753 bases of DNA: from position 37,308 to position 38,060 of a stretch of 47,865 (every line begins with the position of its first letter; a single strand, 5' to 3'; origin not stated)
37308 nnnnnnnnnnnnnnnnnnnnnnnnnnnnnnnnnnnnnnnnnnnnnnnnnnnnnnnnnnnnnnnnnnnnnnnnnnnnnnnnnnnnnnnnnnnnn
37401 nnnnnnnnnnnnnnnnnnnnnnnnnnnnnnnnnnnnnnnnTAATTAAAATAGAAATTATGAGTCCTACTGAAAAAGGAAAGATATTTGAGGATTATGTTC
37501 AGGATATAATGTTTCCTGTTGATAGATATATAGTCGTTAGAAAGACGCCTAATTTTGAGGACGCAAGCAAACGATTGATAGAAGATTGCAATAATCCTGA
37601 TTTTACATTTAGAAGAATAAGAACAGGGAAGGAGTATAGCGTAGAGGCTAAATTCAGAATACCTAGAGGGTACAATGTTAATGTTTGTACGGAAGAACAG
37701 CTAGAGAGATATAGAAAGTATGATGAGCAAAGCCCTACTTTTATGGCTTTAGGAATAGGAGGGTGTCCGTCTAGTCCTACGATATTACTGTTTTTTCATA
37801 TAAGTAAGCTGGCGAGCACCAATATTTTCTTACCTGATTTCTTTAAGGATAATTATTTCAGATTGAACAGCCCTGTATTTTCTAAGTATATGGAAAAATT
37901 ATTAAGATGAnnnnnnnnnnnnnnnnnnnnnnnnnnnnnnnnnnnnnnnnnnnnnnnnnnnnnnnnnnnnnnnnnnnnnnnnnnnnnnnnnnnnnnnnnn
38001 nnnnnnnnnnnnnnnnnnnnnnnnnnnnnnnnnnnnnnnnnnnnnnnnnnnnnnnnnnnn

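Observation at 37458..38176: PD-(D/E)xK-like protein and HTH protein between repressor and integrase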

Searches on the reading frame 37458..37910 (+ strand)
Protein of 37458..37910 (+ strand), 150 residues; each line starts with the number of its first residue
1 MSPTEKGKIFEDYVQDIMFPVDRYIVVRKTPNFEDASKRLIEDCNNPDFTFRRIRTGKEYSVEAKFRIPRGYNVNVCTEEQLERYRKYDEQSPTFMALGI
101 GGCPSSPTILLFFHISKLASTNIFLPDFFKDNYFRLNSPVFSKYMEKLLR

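Call 3: search_protein_families(library=pfam, proteins=[window:37458-37910:+], max_evalue=1)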
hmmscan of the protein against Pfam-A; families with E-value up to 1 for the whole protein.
window:37458-37910:+ (150 aa): 0 families

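Call 4: search_protein_families(library=phrogs, proteins=[window:37458-37910:+], max_evalue=1)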
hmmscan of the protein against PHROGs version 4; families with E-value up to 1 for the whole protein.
window:37458-37910:+ (150 aa): 1 family
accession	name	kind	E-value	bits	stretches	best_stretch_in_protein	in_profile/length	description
phrog_15121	-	unknown function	0.15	13.3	1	34-87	46-99/109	-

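Call 5: find_homologous_proteins(query=window:37458-37907:+, max_evalue=0.01)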
Query window:37458-37907:+ (150 aa): 2 proteins with E <= 0.01 among 10 candidates.
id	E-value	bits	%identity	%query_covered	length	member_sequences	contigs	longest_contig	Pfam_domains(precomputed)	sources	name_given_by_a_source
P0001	1.1e-94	332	97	100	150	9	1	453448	-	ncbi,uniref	ncbi:hypothetical protein JSO60_06450 [Riemerella anatipestifer]|uniref:hypothetical protein n=1 Tax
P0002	2.3e-63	231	68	100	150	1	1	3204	-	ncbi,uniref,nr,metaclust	ncbi:hypothetical protein [Riemerella columbina]|uniref:hypothetical protein n=1 Tax=Riemerella colu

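Call 6: search_protein_families(library=padloc, proteins=[window:37458-37910:+], max_evalue=1)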
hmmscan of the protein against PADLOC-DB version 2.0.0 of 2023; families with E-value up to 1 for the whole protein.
window:37458-37910:+ (150 aa): 0 families

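Call 7: search_protein_families(library=ncbifam, proteins=[window:37458-37910:+], max_evalue=1)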
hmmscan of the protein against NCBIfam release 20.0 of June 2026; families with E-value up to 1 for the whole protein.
window:37458-37910:+ (150 aa): 0 families

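Call 12: search_solved_structures(query=A1, max_evalue=10)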
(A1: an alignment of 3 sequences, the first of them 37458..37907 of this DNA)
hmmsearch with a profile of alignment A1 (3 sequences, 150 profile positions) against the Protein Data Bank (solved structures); distinct sequences matched with E-value up to 10: 2.
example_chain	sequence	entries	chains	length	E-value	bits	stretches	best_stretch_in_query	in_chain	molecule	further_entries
6kyw_A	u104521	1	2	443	0.72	12.9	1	14-55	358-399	Receptor protein kinase SRK8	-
3d2b_A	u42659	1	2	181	1.4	12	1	90-149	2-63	Lipase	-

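Call 17: predict_structure(alignment_id=A1)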
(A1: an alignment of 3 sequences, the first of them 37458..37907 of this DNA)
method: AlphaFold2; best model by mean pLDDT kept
length: 150 residues; sequences in the alignment: 3
mean_pLDDT: 34.9   pTM: 0.22
mean pLDDT of the five models: 34.9, 33.3, 33.2, 31.5, 30.0
residues with pLDDT >= 90: 0; 70-90: 0; 50-70: 1; < 50: 149
segments of 3 or more residues with pLDDT < 50: 1-56, 58-150
pLDDT, mean of each block of 10 residues (from residue 1): 36 37 31 32 32 38 35 30 39 40 39 38 33 33 32
secondary structure, 60 per line:
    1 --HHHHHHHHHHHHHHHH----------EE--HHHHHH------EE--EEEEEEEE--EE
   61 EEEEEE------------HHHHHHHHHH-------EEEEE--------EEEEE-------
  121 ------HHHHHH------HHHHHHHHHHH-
elements in order: H3-18 H33-38 E49-56 E59-66 H79-88 E96-100 E109-113 H127-132 H139-149

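Call 18: search_protein_representatives(alignment_id=A1)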
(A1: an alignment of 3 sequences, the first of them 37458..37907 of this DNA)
Query: 3 sequences, 150 profile positions. Proteins with E-value up to 0.001 (for the whole library): 722; up to 1e-10: 219; up to 1e-30: 3. The best 150 are listed.
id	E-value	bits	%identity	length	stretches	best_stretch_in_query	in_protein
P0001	5.2e-94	328.3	-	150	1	1-150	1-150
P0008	6.8e-36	139.7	-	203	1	3-150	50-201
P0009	2.4e-32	128.1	-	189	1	4-149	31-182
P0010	3.3e-25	105.0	-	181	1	7-149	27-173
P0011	8.8e-25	103.6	-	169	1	3-130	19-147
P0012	1.6e-23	99.5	-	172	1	3-149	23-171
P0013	3.1e-23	98.6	-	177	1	4-120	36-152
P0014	5.3e-23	97.8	-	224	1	3-134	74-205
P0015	1.3e-22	96.5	-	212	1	2-149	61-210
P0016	2.0e-22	96.0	-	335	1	2-126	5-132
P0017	2.8e-22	95.4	-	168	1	4-127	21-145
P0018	3.2e-22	95.3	-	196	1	2-149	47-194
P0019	7.2e-22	94.1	-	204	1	3-128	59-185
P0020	1.4e-21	93.2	-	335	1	2-140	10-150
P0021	2.0e-21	92.7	-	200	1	2-130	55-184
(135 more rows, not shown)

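Call 21: search_protein_families(library=pfam, alignment_id=A2, max_evalue=0.01)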
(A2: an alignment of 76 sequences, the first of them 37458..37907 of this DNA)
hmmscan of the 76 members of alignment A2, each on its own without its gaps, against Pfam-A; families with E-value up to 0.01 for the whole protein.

A. member 1, window:37458-37907:+ (150 aa): 0 families

B. families by the number of members that match (of 76 scanned): 10 families
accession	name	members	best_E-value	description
PF10117.15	McrBC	3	0.00082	McrBC 5-methylcytosine restriction system component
PF04932.20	Wzy_C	1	0.0017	O-Antigen ligase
PF13567.11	DUF4131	1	0.0037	Domain of unknown function (DUF4131)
PF20416.4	UTP20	1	0.006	U3 small nucleolar RNA-associated protein 20 domain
PF06480.20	FtsH_ext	1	0.0061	FtsH Extracellular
PF16118.10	DUF4834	1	0.0069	Domain of unknown function (DUF4834)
PF08616.15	SPA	1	0.0089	Stabilization of polarity axis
PF04411.18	PDDEXK_7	1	0.0091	PD-(D/E)XK nuclease superfamily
PF24445.1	DUF7564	1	0.0096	Family of unknown function (DUF7564)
PF13239.11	2TM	1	0.0097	2TM domain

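Call 23: search_solved_structures(query=A2, max_evalue=10, show_alignments=2)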
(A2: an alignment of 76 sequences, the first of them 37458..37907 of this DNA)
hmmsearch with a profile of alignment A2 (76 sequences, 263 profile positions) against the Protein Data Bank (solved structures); distinct sequences matched with E-value up to 10: 7.
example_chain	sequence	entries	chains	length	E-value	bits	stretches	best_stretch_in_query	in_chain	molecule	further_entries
6fie_B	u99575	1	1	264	0.2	14.4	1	141-256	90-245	Calbindin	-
2f33_A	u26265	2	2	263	0.21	14.4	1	141-256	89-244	Calbindin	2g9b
4u0l_A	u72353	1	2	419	0.85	12.4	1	19-52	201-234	Cyclic AMP-GMP synthase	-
4u0m_A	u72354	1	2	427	0.87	12.3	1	19-52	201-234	Cyclic AMP-GMP synthase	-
4txy_A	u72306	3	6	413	0.87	12.3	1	19-52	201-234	Cyclic AMP-GMP synthase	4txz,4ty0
4u03_A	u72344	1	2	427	0.92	12.3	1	19-52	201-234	Cyclic AMP-GMP synthase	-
5go3_A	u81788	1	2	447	0.97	12.2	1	19-52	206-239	Cyclic GMP-AMP synthase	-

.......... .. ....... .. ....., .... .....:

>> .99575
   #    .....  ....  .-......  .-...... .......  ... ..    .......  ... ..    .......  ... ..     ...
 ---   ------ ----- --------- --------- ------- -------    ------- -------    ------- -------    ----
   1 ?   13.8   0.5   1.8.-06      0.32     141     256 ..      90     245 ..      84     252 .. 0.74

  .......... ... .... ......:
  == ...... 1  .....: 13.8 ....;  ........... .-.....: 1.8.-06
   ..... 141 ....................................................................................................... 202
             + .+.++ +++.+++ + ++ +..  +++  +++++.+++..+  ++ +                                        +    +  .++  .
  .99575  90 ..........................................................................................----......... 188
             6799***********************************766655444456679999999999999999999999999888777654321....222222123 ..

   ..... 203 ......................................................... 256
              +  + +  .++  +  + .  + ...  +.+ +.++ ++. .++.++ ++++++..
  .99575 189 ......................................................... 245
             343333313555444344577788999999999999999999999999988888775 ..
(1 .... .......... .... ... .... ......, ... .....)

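Call 27: predict_structure(alignment_id=A2)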
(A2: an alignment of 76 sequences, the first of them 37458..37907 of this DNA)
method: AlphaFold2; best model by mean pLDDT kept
length: 150 residues; sequences in the alignment: 76
mean_pLDDT: 93.8   pTM: 0.89
mean pLDDT of the five models: 93.8, 93.3, 92.6, 91.6, 91.5
residues with pLDDT >= 90: 128; 70-90: 17; 50-70: 5; < 50: 0
segments of 3 or more residues with pLDDT < 50: none
pLDDT, mean of each block of 10 residues (from residue 1): 90 98 96 70 87 96 97 97 96 97 97 97 96 97 94
secondary structure, 60 per line:
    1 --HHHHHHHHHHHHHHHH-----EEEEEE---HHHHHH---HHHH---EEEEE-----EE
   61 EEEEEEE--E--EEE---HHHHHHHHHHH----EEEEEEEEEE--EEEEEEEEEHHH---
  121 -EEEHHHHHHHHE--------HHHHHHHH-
elements in order: H3-18 E24-29 H33-38 H42-45 E49-53 E59-67 E73-75 H79-89 E94-103 E106-114 E122-124 H125-132 H142-149

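Call 32: fold_search(model_id=the predicted structure, library=pdb)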
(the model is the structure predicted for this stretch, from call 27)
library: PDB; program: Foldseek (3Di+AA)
matches with E <= 10: 493; with E <= 0.001: 16
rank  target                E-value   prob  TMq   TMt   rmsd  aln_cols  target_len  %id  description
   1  2wcw_D                6.6e-05  1.00  0.56  0.66   3.4       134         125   13  1.6A resolution structure of Archaeoglobus fulgidus Hjc, a Holliday junction resolvase from an archaeal hyperthermophi (released 2009-03-24)
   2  2wcw_A                9.8e-05  1.00  0.62  0.72   3.7       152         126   14  1.6A resolution structure of Archaeoglobus fulgidus Hjc, a Holliday junction resolvase from an archaeal hyperthermophi (released 2009-03-24)
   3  2wcw_C                9.8e-05  1.00  0.55  0.66   3.3       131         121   11  1.6A resolution structure of Archaeoglobus fulgidus Hjc, a Holliday junction resolvase from an archaeal hyperthermophi (released 2009-03-24)
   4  2wiw_B                1.0e-04  1.00  0.58  0.67   4.0       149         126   11  Crystal structures of Holliday junction resolvases from Archaeoglobus fulgidus bound to DNA substrate (released 2009-05-26)
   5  2wcz_A                1.1e-04  1.00  0.49  0.58   5.2       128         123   12  1.6A resolution structure of Archaeoglobus fulgidus Hjc, a Holliday junction resolvase from an archaeal hyperthermophi (released 2009-03-24)
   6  4tkd_C                1.3e-04  1.00  0.47  0.54   6.3       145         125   15  Sulfolobus solfataricus HJC mutants (released 2015-08-12)
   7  2wcw_B                1.4e-04  1.00  0.57  0.68   3.1       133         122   14  1.6A resolution structure of Archaeoglobus fulgidus Hjc, a Holliday junction resolvase from an archaeal hyperthermophi (released 2009-03-24)
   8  2eo0_A                1.5e-04  1.00  0.52  0.58   3.8       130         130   16  Crystal Structure of Holliday Junction Resolvase ST1444 (released 2007-10-02)
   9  2eo0_B                2.7e-04  1.00  0.45  0.53   7.2       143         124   15  Crystal Structure of Holliday Junction Resolvase ST1444 (released 2007-10-02)
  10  2wiz_A                3.3e-04  1.00  0.56  0.65   3.2       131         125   12  Crystal structures of Holliday junction resolvases from Archaeoglobus fulgidus bound to DNA substrate (released 2009-05-26)
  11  2wcz_B                3.3e-04  1.00  0.52  0.65   3.8       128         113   12  1.6A resolution structure of Archaeoglobus fulgidus Hjc, a Holliday junction resolvase from an archaeal hyperthermophi (released 2009-03-24)
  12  4tkd_D                4.8e-04  1.00  0.43  0.53   3.9       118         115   18  Sulfolobus solfataricus HJC mutants (released 2015-08-12)
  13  2wj0_B                5.5e-04  1.00  0.61  0.71   3.7       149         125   13  Crystal structures of Holliday junction resolvases from Archaeoglobus fulgidus bound to DNA substrate (released 2009-05-26)
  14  1rzn_A                6.3e-04  1.00  0.54  0.54   5.8       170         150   12  Crystal Structure of Penicillin-binding protein-related factor A from Bacillus Subtilis. (released 2004-11-30)
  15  1rzn_B                7.1e-04  1.00  0.55  0.55   5.9       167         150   10  Crystal Structure of Penicillin-binding protein-related factor A from Bacillus Subtilis. (released 2004-11-30)
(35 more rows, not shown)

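Call 39: find_homologous_proteins(query=A2, max_evalue=0.00001)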
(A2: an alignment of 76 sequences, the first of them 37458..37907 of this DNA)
Query A2 (76 sequences) (150 aa, profile of the alignment): 111 proteins with E <= 0.00001 among 2824 candidates.
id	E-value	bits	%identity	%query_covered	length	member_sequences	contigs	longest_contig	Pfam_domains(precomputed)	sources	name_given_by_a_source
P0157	2.6e-72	262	33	84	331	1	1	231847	-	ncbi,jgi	-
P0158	1.9e-70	256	33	84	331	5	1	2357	-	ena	-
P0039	5.8e-67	244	32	95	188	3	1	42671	-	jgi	jgi:hypothetical protein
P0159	1.8e-66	243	38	79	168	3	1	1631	-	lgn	-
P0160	4.2e-66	241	31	86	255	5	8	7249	-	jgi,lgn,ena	-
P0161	4.2e-66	241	34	79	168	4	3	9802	-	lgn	-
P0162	1.6e-65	239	42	81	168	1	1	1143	-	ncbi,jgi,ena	jgi:hypothetical protein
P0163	1.7e-65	239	41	73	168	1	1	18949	-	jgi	jgi:hypothetical protein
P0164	1.8e-65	239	33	84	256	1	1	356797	-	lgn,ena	-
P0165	2.8e-65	239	36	94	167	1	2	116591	-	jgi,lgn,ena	-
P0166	3.0e-65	239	33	86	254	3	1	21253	-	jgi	jgi:hypothetical protein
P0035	3.4e-65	238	31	85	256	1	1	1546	-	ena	-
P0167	4.6e-65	238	35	93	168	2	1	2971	-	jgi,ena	-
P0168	6.5e-65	237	33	93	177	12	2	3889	-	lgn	-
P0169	8.1e-65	237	34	79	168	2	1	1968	-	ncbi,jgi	jgi:hypothetical protein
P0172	1.2e-64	236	36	79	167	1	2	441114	-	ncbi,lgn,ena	-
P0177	2.1e-64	236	40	83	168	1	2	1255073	-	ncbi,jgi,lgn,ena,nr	ncbi:MAG TPA: hypothetical protein VK668_20645 [Mucilaginibacter sp.]|nr:hypothetical protein [Mucil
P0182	6.3e-64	234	34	93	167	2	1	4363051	-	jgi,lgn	jgi:hypothetical protein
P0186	1.3e-63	233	42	79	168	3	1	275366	-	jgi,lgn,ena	-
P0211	1.9e-61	226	33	97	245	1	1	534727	-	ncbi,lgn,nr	ncbi:MAG: hypothetical protein LDLANPLL_00448 [Turneriella sp.]|nr:hypothetical protein [Turneriella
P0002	3.6e-52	196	68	100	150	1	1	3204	-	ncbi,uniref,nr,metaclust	ncbi:hypothetical protein [Riemerella columbina]|uniref:hypothetical protein n=1 Tax=Riemerella colu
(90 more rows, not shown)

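Call 40: find_encoding_contigs(protein=P0177, flank=6000, max_places=2)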
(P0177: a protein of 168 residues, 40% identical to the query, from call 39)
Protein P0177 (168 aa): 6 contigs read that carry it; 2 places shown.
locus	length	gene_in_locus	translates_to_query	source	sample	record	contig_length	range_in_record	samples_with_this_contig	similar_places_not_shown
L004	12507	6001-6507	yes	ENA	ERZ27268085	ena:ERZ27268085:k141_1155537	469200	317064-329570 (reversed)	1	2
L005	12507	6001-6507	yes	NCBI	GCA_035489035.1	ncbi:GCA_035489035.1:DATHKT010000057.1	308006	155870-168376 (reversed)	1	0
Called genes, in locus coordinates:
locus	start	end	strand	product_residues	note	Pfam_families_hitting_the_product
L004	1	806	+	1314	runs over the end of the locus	PF00801:PKD (weak), PF18911:PKD_4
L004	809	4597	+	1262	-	PF20041:DUF6443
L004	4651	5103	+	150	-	-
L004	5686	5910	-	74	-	PF13560:HTH_31 (weak), PF01381:HTH_3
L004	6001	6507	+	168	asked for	-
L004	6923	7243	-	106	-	PF12728:HTH_17 (weak), PF13411:MerR_1 (weak)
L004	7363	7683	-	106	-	PF12728:HTH_17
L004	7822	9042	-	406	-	PF17293:Arm-DNA-bind_5 (weak), PF13102:Phage_int_SAM_5, PF00589:Phage_integrase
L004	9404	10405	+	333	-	PF13481:AAA_25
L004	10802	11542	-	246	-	PF00174:Oxidored_molyb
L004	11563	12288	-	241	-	PF01292:Ni_hydr_CYTB, PF14358:DUF4405 (faint)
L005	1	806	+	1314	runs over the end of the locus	PF00801:PKD (weak), PF18911:PKD_4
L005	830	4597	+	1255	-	PF20041:DUF6443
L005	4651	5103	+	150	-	-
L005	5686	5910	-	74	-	PF13560:HTH_31 (weak), PF01381:HTH_3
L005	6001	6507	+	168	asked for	-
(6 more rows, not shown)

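Call 41: find_encoding_contigs(protein=P0182, flank=6000, max_places=2)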
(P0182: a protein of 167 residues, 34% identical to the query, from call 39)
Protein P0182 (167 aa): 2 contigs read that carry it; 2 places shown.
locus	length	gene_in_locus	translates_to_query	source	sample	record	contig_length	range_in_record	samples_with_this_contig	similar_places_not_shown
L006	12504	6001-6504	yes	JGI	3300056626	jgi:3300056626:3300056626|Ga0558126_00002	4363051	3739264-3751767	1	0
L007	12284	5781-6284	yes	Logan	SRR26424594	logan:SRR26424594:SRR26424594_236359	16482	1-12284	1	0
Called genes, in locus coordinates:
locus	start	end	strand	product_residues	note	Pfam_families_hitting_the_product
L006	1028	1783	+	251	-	-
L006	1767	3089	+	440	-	PF14072:DndB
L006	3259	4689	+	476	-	PF07894:SACK1 (faint), PF13091:PLDc_2, PF23952:LRR_EndoS (faint), PF25019:LRR_R13L1-DRL21 (faint), PF12799:LRR_4 (weak)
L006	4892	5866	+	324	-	-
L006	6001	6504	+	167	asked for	-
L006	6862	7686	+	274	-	PF09407:AbiEi_1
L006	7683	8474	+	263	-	PF08843:AbiEii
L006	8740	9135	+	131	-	-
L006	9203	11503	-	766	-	PF06739:SBBP (faint), PF19081:Ig_7 (faint), PF18962:Por_Secre_tail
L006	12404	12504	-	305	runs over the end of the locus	PF13280:WYL, PF25583:WCX (weak)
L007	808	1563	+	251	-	-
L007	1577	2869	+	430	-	PF14072:DndB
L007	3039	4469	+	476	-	PF07894:SACK1 (faint), PF13091:PLDc_2, PF23952:LRR_EndoS (faint), PF25019:LRR_R13L1-DRL21 (faint), PF12799:LRR_4 (weak)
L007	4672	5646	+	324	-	-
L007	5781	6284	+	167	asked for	-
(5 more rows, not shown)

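Call 42: find_encoding_contigs(protein=P0157, flank=6000, max_places=2)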
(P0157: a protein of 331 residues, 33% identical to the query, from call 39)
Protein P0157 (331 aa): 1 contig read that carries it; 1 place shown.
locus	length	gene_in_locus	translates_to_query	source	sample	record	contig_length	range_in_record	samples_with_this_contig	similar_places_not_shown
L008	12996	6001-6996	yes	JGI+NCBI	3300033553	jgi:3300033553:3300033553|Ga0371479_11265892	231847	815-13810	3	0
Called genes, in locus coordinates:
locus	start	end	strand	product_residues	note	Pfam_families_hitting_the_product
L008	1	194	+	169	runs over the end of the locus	-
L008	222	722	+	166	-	-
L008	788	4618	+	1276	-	PF23653:DUF7149, PF25120:DUF7814, PF20473:MmeI_Mtase (faint), PF07669:Eco57I, PF12950:TaqI_C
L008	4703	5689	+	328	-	PF13588:HSDR_N_2 (weak)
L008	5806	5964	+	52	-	-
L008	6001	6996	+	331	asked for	-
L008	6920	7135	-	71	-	-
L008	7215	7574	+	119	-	-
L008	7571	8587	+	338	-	PF13274:SocA_Panacea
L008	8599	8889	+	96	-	PF14452:Multi_ubiq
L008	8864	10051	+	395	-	PF20590:DUF6791, PF00899:ThiF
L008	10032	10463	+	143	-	PF20137:BubE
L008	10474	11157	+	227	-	-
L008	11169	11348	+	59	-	-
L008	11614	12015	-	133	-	-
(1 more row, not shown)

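Call 43: find_encoding_contigs(protein=P0164, flank=6000, max_places=1)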
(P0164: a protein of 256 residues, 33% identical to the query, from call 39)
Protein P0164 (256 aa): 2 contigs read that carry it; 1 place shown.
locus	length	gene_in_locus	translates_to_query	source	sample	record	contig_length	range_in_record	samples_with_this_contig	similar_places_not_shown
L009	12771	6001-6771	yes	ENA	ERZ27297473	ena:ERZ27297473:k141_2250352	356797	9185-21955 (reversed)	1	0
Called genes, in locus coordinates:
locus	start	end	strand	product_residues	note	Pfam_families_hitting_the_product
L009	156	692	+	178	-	PF00578:AhpC-TSA, PF08534:Redoxin (weak)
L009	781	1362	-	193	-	PF00239:Resolvase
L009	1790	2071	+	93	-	PF13560:HTH_31, PF12844:HTH_19 (weak), PF01381:HTH_3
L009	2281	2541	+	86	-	PF13560:HTH_31 (weak), PF12844:HTH_19 (weak), PF01381:HTH_3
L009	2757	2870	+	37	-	-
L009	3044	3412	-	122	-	-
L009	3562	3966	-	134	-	-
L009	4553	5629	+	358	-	PF04313:HSDR_N, PF13588:HSDR_N_2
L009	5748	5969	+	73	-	-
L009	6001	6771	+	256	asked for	-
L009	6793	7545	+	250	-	-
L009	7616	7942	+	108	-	-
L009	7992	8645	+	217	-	PF01966:HD (weak)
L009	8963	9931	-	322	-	PF05593:RHS_repeat (faint)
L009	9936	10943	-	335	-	PF05593:RHS_repeat (faint)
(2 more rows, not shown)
